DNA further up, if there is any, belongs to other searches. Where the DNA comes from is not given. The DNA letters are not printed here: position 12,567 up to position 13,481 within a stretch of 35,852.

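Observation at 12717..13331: HEPN-motif protein occupying the ctx moron slot between Q and cos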

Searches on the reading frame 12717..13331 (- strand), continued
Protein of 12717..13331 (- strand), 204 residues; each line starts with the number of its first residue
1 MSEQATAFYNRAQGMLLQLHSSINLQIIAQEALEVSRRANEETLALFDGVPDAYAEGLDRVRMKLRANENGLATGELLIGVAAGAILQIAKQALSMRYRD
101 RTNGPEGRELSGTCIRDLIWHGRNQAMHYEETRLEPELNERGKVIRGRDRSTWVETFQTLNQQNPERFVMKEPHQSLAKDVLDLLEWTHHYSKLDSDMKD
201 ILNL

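Call 30: search_protein_representatives(alignment_id=A1)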
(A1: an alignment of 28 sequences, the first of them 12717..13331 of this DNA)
Query: 28 sequences, 206 profile positions. Proteins with E-value up to 0.001 (for the whole library): 437; up to 1e-10: 311; up to 1e-30: 15. The best 150 are listed.
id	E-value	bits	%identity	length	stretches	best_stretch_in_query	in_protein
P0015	4.4e-98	343.3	-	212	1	1-204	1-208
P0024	4.2e-91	320.5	-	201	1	1-204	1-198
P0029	1.0e-69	250.7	-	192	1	1-203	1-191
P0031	1.1e-67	244.0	-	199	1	4-203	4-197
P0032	1.3e-49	185.0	-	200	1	4-201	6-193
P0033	3.6e-45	170.5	-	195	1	4-204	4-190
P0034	6.2e-38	146.9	-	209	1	4-203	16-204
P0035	2.2e-37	145.1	-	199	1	3-201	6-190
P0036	1.9e-36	142.0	-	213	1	5-202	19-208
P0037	2.2e-35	138.5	-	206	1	46-203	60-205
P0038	1.2e-31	126.3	-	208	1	42-202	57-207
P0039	2.0e-31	125.6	-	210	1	31-202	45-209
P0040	5.3e-31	124.2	-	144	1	51-201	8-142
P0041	6.1e-31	124.0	-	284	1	41-202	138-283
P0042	6.4e-31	124.0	-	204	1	32-202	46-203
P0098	2.0e-22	96.2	-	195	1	34-199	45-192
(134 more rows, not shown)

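Call 32: search_protein_families(library=pfam, alignment_id=A2, max_evalue=1)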
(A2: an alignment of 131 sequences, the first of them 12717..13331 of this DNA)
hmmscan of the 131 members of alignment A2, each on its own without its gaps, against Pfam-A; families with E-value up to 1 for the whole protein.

A. member 1, window:12717-13331:- (204 aa): 1 family
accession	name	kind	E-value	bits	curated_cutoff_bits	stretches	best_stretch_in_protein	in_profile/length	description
PF06479.17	Ribonuc_2-5A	-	0.062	13.9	23.3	0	108-134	55-81/127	Ribonuclease 2-5A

B. families by the number of members that match (of 131 scanned): 140 families (the first 25 are shown)
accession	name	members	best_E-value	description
PF04420.19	CHD5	2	0.0016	CHD5-like protein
PF15619.11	Lebercilin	2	0.017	Ciliary protein causing Leber congenital amaurosis disease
PF25481.1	Nucleoprot-TPR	2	0.024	Nucleoprotein TPR-like domain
PF06785.16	UPF0242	2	0.025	Uncharacterised protein family (UPF0242) N-terminus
PF25100.1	DUF7809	2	0.053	Domain of unknown function (DUF7809)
PF16326.10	ABC_tran_CTD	2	0.058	ABC transporter C-terminal domain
PF17675.6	APG6_N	2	0.11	Apg6 coiled-coil region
PF05622.17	HOOK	1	4.4e-06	HOOK protein coiled-coil region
PF04782.17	DUF632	1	0.0017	Protein of unknown function (DUF632)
PF09762.14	CCDC93_CC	1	0.0017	CCDC93 coiled-coil domain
PF19349.4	DUF5927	1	0.0018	Family of unknown function (DUF5927)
PF00797.23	Acetyltransf_2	1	0.0021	N-acetyltransferase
PF15182.11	OTOS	1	0.0024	Otospiralin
PF04012.17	PspA_IM30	1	0.003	PspA/IM30 family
PF07923.18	N1221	1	0.0033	N1221-like protein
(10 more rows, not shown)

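Call 33: search_solved_structures(query=A2, max_evalue=10, show_alignments=4)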
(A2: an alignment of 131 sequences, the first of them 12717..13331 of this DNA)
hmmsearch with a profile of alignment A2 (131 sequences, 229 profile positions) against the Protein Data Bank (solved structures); distinct sequences matched with E-value up to 10: 28.
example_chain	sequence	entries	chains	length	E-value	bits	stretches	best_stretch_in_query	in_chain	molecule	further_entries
7wbn_A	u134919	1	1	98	0.046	16.7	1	30-111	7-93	RevCC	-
9x1x_A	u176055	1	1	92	0.07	16.1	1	24-107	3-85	P57-M5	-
6kos_A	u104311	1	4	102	0.094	15.7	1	22-103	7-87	SUWA (Super WA20)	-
9x1w_A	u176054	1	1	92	0.12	15.4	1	24-107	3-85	P57-M4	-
9tlt_A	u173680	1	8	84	0.16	14.9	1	32-104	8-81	Sc-apCC-2-KLHL20-4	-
9m46_A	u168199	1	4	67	0.17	14.8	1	12-60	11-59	IQ motif and SEC7 domain-containing protein 2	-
8bd7_M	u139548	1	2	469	0.25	14.3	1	23-118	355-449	Intraflagellar transport protein 57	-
5wj7_A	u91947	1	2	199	0.32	14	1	17-102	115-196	DNA repair protein XRCC4,Myosin-7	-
8ruy_M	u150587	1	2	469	0.45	13.5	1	25-118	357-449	Intraflagellar transport protein 57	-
8qox_B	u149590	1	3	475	0.62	13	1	21-115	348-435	Conserved membrane protein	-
8ims_B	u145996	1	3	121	0.66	12.9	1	12-102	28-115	E3 ubiquitin-protein ligase TRAF7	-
6nr8_4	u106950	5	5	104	0.69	12.9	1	28-109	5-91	Prefoldin subunit 4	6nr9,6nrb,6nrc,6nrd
7ju4_v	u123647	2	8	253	0.91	12.5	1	7-103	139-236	28 kDa inner dynein arm light chain, axonemal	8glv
6f6p_A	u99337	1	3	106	1.2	12.1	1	38-115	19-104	Rab-3A-interacting protein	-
6f6p_C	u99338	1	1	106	1.2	12.1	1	38-115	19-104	Rab-3A-interacting protein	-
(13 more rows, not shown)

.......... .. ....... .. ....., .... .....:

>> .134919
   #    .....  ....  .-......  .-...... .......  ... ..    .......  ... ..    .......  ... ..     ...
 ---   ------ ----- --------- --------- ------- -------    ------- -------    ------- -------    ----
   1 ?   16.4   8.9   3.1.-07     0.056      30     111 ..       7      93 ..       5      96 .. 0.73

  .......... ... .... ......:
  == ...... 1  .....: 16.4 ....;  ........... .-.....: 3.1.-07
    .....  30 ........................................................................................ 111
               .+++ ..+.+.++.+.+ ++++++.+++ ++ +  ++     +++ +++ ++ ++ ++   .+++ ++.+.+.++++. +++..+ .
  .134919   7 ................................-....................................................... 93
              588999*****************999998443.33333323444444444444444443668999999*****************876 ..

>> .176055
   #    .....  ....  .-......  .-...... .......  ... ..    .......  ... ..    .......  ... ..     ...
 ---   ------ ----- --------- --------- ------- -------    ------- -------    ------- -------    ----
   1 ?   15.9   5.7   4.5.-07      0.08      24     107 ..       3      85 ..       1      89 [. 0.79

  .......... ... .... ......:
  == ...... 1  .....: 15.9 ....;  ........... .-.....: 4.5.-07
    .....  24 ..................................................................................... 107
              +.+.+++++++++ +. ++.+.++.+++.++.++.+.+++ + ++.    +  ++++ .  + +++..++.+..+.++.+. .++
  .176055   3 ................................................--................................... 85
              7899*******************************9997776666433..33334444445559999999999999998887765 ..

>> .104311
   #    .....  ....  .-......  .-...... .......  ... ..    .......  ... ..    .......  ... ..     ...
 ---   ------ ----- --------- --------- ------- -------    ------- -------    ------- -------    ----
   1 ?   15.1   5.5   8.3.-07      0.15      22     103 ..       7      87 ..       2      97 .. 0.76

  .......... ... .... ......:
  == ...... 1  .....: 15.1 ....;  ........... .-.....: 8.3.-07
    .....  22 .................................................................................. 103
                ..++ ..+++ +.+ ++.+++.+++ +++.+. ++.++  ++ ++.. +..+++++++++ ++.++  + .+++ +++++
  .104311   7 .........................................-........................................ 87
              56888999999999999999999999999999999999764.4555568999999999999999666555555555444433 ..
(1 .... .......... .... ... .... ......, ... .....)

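Call 40: search_dna_similar(query=window:12717-13331:-, collection=phages, mode=protein, max_evalue=0.01)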
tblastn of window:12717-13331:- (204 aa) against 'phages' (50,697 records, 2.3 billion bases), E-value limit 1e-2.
No match.

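Call 60: find_encoding_contigs(protein=P0098, flank=7000, max_places=1)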
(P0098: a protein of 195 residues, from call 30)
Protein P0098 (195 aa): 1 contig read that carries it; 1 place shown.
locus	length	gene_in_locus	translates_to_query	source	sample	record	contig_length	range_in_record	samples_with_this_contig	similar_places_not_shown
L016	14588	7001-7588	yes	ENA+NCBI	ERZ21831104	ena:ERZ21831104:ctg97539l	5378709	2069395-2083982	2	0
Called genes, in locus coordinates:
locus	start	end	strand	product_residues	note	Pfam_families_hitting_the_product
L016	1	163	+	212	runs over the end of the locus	PF00583:Acetyltransf_1, PF13508:Acetyltransf_7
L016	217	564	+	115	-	PF02311:AraC_binding (weak), PF07883:Cupin_2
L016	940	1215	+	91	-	PF13366:PDDEXK_3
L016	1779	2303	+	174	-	-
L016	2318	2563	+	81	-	-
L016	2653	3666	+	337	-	PF13391:HNH_2 (weak)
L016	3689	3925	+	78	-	-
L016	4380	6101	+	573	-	PF04471:Mrr_cat, PF22722:NA-iREase1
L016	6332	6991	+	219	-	PF09509:Hypoth_Ymh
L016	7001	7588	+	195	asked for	-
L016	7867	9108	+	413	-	PF13651:EcoRI_methylase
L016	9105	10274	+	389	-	PF03235:GmrSD_N, PF01844:HNH (weak)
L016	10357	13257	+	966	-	PF02463:SMC_N (faint), PF13304:AAA_21 (faint)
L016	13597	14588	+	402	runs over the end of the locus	PF13518:HTH_28, PF13565:HTH_32, PF00665:rve, PF13683:rve_3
